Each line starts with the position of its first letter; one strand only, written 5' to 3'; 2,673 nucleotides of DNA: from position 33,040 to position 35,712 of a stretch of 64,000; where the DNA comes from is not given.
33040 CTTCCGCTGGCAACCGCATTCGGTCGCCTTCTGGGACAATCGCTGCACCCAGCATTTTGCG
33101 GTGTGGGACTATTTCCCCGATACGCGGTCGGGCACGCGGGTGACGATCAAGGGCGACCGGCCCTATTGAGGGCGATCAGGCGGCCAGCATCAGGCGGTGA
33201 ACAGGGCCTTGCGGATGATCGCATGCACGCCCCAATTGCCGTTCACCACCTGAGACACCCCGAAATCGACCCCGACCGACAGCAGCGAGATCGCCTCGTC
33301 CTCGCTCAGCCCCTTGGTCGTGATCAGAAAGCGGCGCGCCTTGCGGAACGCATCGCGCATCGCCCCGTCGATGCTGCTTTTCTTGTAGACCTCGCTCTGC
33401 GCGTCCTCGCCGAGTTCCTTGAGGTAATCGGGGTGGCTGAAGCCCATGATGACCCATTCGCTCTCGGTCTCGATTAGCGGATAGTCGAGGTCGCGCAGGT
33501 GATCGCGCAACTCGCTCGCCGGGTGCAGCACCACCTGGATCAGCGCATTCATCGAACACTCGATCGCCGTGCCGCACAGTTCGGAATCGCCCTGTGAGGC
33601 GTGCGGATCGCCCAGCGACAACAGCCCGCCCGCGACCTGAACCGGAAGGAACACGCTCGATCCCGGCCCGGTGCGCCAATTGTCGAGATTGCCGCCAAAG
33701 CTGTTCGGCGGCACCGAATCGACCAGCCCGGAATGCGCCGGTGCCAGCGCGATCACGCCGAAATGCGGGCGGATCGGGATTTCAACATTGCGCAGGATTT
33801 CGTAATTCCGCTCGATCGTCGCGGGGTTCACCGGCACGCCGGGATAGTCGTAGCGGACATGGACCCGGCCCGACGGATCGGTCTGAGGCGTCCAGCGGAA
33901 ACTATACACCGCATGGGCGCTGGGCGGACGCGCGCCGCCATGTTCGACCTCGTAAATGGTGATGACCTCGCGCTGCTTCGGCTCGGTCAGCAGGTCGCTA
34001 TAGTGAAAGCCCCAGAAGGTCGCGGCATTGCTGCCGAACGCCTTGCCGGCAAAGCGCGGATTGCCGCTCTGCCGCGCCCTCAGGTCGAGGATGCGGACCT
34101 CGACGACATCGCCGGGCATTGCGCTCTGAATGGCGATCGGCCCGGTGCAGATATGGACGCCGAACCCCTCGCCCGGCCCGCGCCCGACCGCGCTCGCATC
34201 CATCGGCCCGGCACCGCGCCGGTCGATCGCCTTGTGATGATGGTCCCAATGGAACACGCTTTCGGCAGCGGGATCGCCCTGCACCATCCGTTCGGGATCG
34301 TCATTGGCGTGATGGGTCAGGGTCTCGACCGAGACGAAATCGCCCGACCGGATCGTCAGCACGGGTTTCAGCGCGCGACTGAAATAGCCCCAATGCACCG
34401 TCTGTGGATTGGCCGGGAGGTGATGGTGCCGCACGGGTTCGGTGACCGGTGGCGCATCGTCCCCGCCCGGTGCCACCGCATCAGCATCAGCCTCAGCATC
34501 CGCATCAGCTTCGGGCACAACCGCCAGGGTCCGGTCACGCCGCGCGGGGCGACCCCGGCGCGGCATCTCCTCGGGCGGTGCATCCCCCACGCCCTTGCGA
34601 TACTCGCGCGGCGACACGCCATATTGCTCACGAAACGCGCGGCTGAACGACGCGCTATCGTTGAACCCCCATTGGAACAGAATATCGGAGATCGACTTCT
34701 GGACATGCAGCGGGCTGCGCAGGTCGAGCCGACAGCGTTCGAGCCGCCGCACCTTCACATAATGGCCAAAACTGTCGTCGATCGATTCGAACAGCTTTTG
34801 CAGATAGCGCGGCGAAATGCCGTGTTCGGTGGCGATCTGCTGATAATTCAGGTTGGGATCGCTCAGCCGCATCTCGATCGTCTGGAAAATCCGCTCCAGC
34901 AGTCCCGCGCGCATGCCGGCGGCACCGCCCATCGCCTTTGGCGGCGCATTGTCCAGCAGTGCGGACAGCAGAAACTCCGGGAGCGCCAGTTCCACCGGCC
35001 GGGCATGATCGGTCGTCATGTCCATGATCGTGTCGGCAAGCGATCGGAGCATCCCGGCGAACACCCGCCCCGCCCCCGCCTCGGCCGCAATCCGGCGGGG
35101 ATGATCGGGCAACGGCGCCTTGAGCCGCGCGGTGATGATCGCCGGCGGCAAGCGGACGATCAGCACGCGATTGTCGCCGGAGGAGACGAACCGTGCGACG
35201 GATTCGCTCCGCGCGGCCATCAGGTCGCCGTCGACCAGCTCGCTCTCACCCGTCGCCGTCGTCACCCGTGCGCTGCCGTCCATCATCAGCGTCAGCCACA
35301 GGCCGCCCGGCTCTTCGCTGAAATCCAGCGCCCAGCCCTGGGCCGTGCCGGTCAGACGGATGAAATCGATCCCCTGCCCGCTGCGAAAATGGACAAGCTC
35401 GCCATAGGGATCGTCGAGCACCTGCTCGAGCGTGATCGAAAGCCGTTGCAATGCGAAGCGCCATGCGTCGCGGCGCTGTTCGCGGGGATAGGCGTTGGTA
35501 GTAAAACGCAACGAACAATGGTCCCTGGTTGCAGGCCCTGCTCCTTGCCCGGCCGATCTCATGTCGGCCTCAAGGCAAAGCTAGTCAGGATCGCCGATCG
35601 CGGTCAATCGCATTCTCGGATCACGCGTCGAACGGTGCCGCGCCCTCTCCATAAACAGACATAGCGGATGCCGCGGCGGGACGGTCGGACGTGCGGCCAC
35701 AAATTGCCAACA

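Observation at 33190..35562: AraC-family regulator fused in frame to a complete acetamidase/formamidase domain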

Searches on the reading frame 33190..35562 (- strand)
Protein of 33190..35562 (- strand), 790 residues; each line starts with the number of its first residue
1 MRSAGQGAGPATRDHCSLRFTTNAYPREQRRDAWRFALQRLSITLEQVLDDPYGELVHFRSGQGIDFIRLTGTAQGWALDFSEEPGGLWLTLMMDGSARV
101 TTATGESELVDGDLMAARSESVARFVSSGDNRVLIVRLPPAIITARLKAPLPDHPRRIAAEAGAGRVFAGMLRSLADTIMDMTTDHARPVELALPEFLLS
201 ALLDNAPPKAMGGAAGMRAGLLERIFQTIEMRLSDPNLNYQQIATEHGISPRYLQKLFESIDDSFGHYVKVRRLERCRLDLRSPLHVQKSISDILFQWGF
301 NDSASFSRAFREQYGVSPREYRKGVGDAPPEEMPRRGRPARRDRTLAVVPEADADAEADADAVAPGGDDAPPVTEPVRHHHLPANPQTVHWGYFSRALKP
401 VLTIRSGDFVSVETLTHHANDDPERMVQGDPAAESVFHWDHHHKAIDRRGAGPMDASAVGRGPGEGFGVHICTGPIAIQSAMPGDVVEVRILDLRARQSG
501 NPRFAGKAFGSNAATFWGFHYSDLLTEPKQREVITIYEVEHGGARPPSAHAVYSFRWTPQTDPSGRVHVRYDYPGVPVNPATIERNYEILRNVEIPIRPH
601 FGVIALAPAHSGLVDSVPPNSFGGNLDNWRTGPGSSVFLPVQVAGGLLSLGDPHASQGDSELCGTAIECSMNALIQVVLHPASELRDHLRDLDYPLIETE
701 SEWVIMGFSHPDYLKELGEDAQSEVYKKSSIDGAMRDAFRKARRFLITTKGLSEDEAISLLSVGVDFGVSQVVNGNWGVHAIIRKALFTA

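Call 5: search_protein_families(library=pfam, proteins=[window:33190-35562:-], max_evalue=0.01)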
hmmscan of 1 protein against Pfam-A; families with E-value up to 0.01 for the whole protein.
window:33190-35562:- (790 aa): 4 families
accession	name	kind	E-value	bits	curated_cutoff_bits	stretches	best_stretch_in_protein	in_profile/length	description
PF03069.20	FmdA_AmdA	-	8.1e-24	84.7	27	2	616-774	203-356/373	Acetamidase/Formamidase family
PF12833.13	HTH_18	-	9.8e-19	67.9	33.6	1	243-323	1-79/80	Helix-turn-helix domain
PF00165.29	HTH_AraC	-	3e-12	46.8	26.6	1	281-323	1-42/42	Bacterial regulatory helix-turn-helix proteins, AraC family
PF14525.12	AraC_binding_2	-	3.6e-08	33.8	27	1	89-202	57-171/173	AraC-binding-like domain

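Call 6: search_protein_families(library=ncbifam, proteins=[window:33190-35562:-], max_evalue=0.01)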
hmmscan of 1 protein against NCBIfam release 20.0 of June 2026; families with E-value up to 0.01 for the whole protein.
window:33190-35562:- (790 aa): 28 families (the best 25 are shown)
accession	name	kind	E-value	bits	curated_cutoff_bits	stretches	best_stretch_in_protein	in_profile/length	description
NF007243.0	PRK09685.1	equivalog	8.8e-32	110.7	199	1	91-324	76-301/303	transcriptional regulator FeaR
NF052534.1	RzbtTranRegRhrA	equivalog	2e-16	60.1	500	1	219-323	206-309/312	rhizobactin biosynthesis transcriptional regulator RhrA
NF045496.1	FormamaseFmdA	equivalog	1.5e-14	53.6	500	2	615-677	213-276/407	formamidase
NF047455.1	TF_Staph_AryK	equivalog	3.9e-14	51.9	850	1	218-324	155-258/759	transcriptional regulator AryK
NF049968.1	QhpR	equivalog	1.9e-13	50.2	250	1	218-322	183-284/284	AraC-like transcriptional regulator QhpR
NF007584.0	PRK10219.1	equivalog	2e-12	47.4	174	1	223-323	8-105/107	superoxide response transcriptional regulator SoxS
NF012228.1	RobA_TF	equivalog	1.8e-11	44.1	380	1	222-324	5-104/286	MDR efflux pump AcrAB transcriptional activator RobA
NF012144.2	ramA_TF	equivalog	3.9e-11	43.3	180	1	221-323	6-105/108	RamA family antibiotic efflux transcriptional regulator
NF041686.2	ant_diox_reg_AndR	equivalog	1.3e-10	41.5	350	1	93-320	85-316/321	anthranilate 1,2-dioxygenase regulatory protein AndR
NF011701.0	PRK15121.1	equivalog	3.7e-10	39.8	426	1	219-323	4-105/289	MDR efflux pump AcrAB transcriptional activator RobA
NF010028.0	PRK13503.1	equivalog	3.5e-09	36.5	288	1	185-324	136-272/278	HTH-type transcriptional activator RhaS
TIGR04094.1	adjacent_YSIRK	equivalog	1.7e-08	33.9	200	1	220-322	285-383/383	YSIRK-targeted surface antigen transcriptional regulator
NF007860.0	PRK10572.1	equivalog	4.2e-08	32.4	208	1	224-325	187-285/292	arabinose operon transcriptional regulator AraC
NF047788.1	TransRegPocR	equivalog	1.1e-07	31.4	500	1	224-324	193-290/296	transcriptional regulator PocR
NF041533.1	trans_reg_TagK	equivalog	1.3e-07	31.6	270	1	219-339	4-121/178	transcriptional regulator TagK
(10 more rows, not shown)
